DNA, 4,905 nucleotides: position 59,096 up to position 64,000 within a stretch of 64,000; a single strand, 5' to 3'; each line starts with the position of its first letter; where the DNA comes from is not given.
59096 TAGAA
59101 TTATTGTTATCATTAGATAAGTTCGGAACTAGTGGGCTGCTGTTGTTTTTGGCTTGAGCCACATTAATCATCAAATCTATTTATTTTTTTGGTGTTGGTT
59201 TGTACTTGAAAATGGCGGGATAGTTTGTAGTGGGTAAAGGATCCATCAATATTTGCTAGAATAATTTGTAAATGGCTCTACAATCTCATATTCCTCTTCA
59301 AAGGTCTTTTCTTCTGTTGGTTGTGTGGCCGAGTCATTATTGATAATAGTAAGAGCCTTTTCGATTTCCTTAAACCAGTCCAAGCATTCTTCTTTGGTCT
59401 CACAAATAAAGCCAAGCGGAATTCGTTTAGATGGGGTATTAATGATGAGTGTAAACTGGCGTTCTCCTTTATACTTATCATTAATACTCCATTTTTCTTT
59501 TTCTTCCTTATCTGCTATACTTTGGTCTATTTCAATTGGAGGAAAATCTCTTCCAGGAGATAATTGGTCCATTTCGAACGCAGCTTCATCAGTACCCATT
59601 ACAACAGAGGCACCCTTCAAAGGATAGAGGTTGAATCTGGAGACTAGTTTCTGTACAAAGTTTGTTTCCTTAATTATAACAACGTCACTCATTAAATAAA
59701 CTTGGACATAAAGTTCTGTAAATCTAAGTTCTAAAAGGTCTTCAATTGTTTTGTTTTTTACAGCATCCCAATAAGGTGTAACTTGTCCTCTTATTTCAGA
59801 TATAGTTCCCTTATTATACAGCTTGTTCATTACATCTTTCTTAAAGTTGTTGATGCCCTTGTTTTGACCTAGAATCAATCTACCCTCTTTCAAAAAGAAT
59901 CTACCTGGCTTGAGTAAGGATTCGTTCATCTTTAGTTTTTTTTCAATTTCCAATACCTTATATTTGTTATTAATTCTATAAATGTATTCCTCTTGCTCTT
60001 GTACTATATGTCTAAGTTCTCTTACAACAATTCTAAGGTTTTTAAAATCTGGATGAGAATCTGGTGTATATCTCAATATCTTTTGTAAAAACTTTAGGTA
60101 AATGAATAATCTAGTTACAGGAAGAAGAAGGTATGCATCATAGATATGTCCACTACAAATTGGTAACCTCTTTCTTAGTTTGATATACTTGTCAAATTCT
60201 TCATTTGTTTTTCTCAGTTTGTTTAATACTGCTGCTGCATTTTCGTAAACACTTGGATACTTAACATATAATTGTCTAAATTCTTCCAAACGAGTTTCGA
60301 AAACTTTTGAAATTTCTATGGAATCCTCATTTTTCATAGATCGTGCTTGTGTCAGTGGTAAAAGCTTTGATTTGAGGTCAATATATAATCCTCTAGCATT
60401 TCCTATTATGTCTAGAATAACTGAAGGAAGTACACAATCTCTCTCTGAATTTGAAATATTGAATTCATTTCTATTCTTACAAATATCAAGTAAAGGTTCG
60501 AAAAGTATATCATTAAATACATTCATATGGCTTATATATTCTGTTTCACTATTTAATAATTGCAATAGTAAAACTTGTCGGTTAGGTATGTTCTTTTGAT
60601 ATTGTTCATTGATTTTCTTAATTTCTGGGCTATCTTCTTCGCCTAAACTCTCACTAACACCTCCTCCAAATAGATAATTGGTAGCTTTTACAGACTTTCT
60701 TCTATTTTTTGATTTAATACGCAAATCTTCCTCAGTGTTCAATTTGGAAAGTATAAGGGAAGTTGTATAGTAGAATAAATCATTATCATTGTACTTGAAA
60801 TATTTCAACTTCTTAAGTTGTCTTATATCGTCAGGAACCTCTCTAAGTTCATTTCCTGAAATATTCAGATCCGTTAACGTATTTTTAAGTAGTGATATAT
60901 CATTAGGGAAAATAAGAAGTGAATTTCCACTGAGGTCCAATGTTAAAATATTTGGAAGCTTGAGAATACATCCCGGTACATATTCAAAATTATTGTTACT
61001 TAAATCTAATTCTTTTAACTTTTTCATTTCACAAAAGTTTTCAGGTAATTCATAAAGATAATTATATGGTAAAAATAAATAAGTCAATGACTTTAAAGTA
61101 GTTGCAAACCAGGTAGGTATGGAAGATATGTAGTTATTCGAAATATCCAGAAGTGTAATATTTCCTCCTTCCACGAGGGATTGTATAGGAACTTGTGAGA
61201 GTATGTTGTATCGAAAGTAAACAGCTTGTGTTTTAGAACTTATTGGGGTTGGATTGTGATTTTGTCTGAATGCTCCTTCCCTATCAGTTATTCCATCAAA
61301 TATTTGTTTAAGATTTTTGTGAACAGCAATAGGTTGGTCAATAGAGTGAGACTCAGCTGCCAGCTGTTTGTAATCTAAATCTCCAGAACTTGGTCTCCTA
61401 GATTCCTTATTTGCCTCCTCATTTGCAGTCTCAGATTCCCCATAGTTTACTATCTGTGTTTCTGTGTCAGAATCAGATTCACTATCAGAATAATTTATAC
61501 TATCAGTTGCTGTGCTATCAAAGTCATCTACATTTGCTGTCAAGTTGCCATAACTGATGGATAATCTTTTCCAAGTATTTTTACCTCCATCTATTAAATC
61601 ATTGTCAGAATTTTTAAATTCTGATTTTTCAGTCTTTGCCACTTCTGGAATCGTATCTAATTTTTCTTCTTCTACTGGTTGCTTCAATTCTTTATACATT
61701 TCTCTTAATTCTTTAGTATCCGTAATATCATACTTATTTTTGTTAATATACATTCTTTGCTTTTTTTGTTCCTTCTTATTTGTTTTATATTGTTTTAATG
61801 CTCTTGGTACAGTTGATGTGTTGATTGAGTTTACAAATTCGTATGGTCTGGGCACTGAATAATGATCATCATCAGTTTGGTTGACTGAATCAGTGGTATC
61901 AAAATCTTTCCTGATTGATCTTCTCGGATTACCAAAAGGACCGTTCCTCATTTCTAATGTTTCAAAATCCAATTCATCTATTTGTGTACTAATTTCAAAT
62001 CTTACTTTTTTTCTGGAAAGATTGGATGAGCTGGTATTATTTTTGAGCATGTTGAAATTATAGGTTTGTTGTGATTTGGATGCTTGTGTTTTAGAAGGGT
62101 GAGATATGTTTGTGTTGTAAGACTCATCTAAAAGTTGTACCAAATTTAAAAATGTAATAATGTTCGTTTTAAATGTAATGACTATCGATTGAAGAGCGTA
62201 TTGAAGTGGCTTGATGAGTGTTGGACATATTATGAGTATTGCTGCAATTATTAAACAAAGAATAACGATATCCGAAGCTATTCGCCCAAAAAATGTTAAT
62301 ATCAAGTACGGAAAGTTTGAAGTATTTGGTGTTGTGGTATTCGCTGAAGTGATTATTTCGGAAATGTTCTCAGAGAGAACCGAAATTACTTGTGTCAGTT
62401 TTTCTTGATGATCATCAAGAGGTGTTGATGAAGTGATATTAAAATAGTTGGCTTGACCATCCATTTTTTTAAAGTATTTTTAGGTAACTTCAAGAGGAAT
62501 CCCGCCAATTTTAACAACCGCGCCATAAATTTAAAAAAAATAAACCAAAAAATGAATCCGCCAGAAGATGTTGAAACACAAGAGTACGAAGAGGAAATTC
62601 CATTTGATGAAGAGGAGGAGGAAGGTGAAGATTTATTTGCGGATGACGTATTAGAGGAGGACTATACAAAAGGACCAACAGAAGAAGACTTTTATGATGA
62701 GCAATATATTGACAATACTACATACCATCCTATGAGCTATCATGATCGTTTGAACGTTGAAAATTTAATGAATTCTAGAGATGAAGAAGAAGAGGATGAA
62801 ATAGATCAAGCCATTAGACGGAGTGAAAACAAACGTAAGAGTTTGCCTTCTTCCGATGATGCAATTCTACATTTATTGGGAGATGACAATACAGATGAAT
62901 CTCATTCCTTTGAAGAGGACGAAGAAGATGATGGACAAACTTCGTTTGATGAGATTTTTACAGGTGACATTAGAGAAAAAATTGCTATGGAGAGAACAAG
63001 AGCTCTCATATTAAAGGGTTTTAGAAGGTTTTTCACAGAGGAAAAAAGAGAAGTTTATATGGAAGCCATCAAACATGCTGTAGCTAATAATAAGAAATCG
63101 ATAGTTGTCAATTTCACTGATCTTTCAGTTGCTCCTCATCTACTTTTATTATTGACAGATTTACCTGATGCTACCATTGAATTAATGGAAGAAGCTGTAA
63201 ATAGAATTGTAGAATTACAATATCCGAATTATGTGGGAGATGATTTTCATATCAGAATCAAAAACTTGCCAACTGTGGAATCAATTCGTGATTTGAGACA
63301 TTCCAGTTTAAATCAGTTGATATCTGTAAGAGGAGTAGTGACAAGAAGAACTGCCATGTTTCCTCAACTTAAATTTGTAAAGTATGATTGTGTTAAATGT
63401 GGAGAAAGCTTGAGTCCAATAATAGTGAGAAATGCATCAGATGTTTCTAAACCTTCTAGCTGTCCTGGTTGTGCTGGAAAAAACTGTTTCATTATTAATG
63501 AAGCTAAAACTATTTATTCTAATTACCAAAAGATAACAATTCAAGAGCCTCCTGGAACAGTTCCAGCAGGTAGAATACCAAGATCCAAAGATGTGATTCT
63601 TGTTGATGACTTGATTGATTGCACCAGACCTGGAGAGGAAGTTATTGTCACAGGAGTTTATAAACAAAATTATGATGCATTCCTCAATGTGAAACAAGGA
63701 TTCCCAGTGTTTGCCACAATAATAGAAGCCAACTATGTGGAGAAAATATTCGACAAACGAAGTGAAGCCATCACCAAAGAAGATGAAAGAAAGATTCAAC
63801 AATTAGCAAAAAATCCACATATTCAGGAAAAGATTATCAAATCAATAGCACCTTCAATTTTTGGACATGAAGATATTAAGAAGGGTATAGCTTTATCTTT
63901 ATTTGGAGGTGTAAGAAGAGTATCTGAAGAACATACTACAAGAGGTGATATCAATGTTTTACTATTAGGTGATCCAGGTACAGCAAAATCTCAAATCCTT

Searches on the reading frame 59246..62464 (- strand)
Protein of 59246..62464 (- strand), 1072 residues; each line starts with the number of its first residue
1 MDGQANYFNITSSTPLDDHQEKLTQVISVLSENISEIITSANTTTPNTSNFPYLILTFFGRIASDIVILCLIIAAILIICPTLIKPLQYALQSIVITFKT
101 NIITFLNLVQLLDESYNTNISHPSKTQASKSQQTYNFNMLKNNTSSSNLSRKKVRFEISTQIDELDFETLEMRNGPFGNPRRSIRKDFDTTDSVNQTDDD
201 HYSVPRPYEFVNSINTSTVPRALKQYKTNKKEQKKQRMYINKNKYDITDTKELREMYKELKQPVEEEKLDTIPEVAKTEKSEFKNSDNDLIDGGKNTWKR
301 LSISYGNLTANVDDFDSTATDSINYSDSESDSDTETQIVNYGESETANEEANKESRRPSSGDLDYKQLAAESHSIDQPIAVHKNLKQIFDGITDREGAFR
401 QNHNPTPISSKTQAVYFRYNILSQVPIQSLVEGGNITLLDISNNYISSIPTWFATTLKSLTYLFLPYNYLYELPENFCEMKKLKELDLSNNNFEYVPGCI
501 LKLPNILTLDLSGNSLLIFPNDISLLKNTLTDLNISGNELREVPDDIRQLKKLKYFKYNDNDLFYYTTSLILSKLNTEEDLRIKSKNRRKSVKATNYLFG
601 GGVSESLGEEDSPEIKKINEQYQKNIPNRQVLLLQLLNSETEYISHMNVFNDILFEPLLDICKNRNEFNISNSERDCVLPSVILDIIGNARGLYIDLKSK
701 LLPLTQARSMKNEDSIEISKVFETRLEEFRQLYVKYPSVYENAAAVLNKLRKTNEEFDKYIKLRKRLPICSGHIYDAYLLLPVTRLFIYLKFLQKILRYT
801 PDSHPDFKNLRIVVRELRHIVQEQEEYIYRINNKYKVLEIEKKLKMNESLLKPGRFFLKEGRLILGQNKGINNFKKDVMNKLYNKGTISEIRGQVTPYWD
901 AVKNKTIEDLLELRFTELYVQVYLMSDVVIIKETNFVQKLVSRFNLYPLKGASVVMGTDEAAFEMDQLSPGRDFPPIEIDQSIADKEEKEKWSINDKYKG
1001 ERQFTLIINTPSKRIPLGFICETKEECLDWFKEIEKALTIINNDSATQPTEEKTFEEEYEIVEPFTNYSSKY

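Call 10: search_protein_families(library=pfam, proteins=[window:59246-62464:-])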
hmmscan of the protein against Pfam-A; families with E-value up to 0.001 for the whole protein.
window:59246-62464:- (1072 aa): 5 families
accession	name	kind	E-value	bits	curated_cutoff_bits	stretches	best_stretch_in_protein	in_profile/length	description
PF00621.25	RhoGEF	-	1.8e-21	77.6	27.6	1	635-823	4-178/180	RhoGEF domain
PF13855.12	LRR_8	-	3.8e-18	65.4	27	3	435-493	2-61/61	Leucine rich repeat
PF12799.13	LRR_4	-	4.7e-10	39.8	27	1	481-517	1-36/44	Leucine Rich repeats (2 copies)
PF00560.39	LRR_1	-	1.8e-08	33.3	20.6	0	482-500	1-20/23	Leucine Rich Repeat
PF23598.1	LRR_14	-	1.1e-06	28.1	40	1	455-559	44-147/353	Leucine-rich repeat region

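Call 53: find_encoding_contigs(protein=window:59246-62464:-, flank=10000, max_places=2)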
Protein window:59246-62464:- (1072 aa): no gene with exactly this product is on record in the collection.

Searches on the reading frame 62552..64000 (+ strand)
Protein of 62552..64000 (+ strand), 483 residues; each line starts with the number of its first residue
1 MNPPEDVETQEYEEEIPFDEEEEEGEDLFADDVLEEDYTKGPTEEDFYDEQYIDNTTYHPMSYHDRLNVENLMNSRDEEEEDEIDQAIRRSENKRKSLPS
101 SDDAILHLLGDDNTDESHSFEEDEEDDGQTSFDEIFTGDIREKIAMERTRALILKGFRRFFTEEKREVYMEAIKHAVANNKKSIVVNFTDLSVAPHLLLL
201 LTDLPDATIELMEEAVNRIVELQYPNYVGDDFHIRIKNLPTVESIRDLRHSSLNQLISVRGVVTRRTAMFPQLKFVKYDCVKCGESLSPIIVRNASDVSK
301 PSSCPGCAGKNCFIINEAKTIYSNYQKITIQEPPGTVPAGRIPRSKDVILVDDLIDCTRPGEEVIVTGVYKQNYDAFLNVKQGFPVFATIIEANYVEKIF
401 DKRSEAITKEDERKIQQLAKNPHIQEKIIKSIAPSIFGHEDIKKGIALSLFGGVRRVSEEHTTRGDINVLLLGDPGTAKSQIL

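Call 10: search_protein_families(library=pfam, proteins=[window:62552-64000:+])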
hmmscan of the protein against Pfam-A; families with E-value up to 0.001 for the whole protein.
window:62552-64000:+ (483 aa): 4 families
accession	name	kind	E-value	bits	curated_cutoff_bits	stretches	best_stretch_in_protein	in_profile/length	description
PF17207.9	MCM_OB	-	1.5e-35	122.1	24.8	1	244-372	1-124/126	MCM OB domain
PF00493.29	MCM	-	2e-24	86.4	23.3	1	412-483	2-74/224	MCM P-loop domain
PF14551.11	MCM_N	-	1.2e-09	38.9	24.9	1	157-238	4-95/95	MCM N-terminal domain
PF12619.13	MCM2_N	-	3e-07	31.3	23.6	1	12-134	12-129/151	Mini-chromosome maintenance protein 2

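Call 12: find_homologous_proteins(query=window:62552-64000:+, max_evalue=1e-30)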
Query window:62552-64000:+ (483 aa): 1926 proteins with E <= 1e-30 among 8000 candidates; the best 120 are listed.
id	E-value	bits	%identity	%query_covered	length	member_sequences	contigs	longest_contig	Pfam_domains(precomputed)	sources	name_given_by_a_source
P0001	5.6e-107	377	48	73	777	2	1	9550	PF14551.12,PF17855.8,PF00493.30,PF07728.21,PF01078.28,PF12619.14,PF17207.10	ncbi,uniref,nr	ncbi:hypothetical protein EVJ58_g10154 [Rhodofomes roseus]|uniref:DNA replication licensing factor M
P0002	1.2e-106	376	45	96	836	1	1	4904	PF14551.12,PF23669.2,PF17855.8,PF00493.30,PF07728.21,PF01078.28,PF12619.14,PF17207.10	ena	-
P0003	2.2e-106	375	44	95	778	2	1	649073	PF14551.12,PF17855.8,PF00493.30,PF07728.21,PF01078.28,PF12619.14,PF17207.10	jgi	jgi:DNA replication licensing factor MCM2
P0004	2.7e-106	374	50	72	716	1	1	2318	PF14551.12,PF00493.30,PF07728.21,PF01078.28,PF12619.14,PF17207.10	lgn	-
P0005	9.9e-106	373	56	68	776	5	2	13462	PF14551.12,PF23669.2,PF17855.8,PF00493.30,PF07728.21,PF01078.28,PF17207.10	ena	-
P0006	1.0e-105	373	51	72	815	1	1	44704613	PF14551.12,PF23669.2,PF17855.8,PF00493.30,PF07728.21,PF01078.28,PF17207.10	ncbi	ncbi:hypothetical protein V6N13_053883 [Hibiscus sabdariffa]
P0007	2.6e-105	371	43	95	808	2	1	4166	PF14551.12,PF17855.8,PF00493.30,PF07728.21,PF01078.28,PF12619.14,PF17207.10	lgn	-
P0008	6.1e-105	370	42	97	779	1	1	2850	PF14551.12,PF17855.8,PF00493.30,PF07728.21,PF01078.28,PF12619.14,PF17207.10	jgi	jgi:DNA replication licensing factor MCM2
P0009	7.1e-105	370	50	72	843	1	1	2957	PF14551.12,PF23669.2,PF17855.8,PF00493.30,PF07728.21,PF01078.28,PF17207.10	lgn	-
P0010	1.2e-104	369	42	100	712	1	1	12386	PF14551.12,PF07726.18,PF00493.30,PF07728.21,PF01078.28,PF12619.14,PF17207.10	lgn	-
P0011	1.4e-104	369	43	96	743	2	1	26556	PF14551.12,PF17855.8,PF00493.30,PF07728.21,PF01078.28,PF12619.14,PF17207.10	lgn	-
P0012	2.7e-104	368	42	96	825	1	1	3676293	PF14551.12,PF17855.8,PF00493.30,PF07728.21,PF01078.28,PF12619.14,PF17207.10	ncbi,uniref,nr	ncbi:hypothetical protein AMS68_004384 [Peltaster fructicola]|uniref:DNA replication licensing facto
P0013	3.1e-104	368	42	94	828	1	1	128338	PF14551.12,PF17855.8,PF00493.30,PF07728.21,PF01078.28,PF12619.14,PF17207.10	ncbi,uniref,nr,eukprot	ncbi:DNA replication licensing factor mcm2 [Neolecta irregularis DAH-3]|uniref:DNA replication licen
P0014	3.2e-104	368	44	95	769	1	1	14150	PF14551.12,PF17855.8,PF00493.30,PF01078.28,PF12619.14,PF17207.10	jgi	jgi:DNA replication licensing factor MCM2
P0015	3.5e-104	367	50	72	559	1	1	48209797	PF14551.12,PF00493.30,PF12619.14,PF17207.10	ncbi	ncbi:hypothetical protein HID58_069379, partial [Brassica napus]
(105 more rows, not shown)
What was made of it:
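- Tried and rejected: Protein search with the MCM2 fragment (call 12).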

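Call 21: find_encoding_contigs(protein=P0005, flank=4000, max_places=3)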
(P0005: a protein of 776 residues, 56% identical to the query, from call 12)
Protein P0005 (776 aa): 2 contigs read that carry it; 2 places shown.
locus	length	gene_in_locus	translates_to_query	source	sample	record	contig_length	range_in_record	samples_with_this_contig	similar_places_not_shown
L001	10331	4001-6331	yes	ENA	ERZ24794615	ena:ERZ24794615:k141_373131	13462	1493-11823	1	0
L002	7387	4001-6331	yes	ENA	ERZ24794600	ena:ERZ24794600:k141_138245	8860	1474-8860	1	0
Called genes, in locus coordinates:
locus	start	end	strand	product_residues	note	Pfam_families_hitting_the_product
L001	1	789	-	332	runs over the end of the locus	-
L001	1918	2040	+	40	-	-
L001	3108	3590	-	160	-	-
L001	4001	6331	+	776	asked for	PF14551:MCM_N, PF17207:MCM_OB, PF00493:MCM, PF07728:AAA_5 (weak), PF01078:Mg_chelatase (weak), PF17855:MCM_lid, PF23669:WHD_MCM2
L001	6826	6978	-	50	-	-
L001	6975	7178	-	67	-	-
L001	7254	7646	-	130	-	-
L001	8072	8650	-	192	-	-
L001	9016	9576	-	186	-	-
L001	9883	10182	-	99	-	-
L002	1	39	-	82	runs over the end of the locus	-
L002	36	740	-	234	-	-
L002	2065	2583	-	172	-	-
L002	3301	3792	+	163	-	-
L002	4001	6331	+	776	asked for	PF14551:MCM_N, PF17207:MCM_OB, PF00493:MCM, PF07728:AAA_5 (weak), PF01078:Mg_chelatase (weak), PF17855:MCM_lid, PF23669:WHD_MCM2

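Call 31: find_related_loci(query=window:62552-64000:+, collection=metagenome_contigs, flank=3000)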
Query window:62552-64000:+ (483 aa) in metagenome_contigs; peptide patterns used: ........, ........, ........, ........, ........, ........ (x = any residue, [..] = any of these).
382 stretches matched a pattern, but none encodes a relative of the query by tblastn (E <= 1e-3).
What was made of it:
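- On E2F/DP-responsive promoter element: A metagenome scan found nothing (call 31).
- Tried and rejected: A metagenome scan with MCM2 found no relative (call 31).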
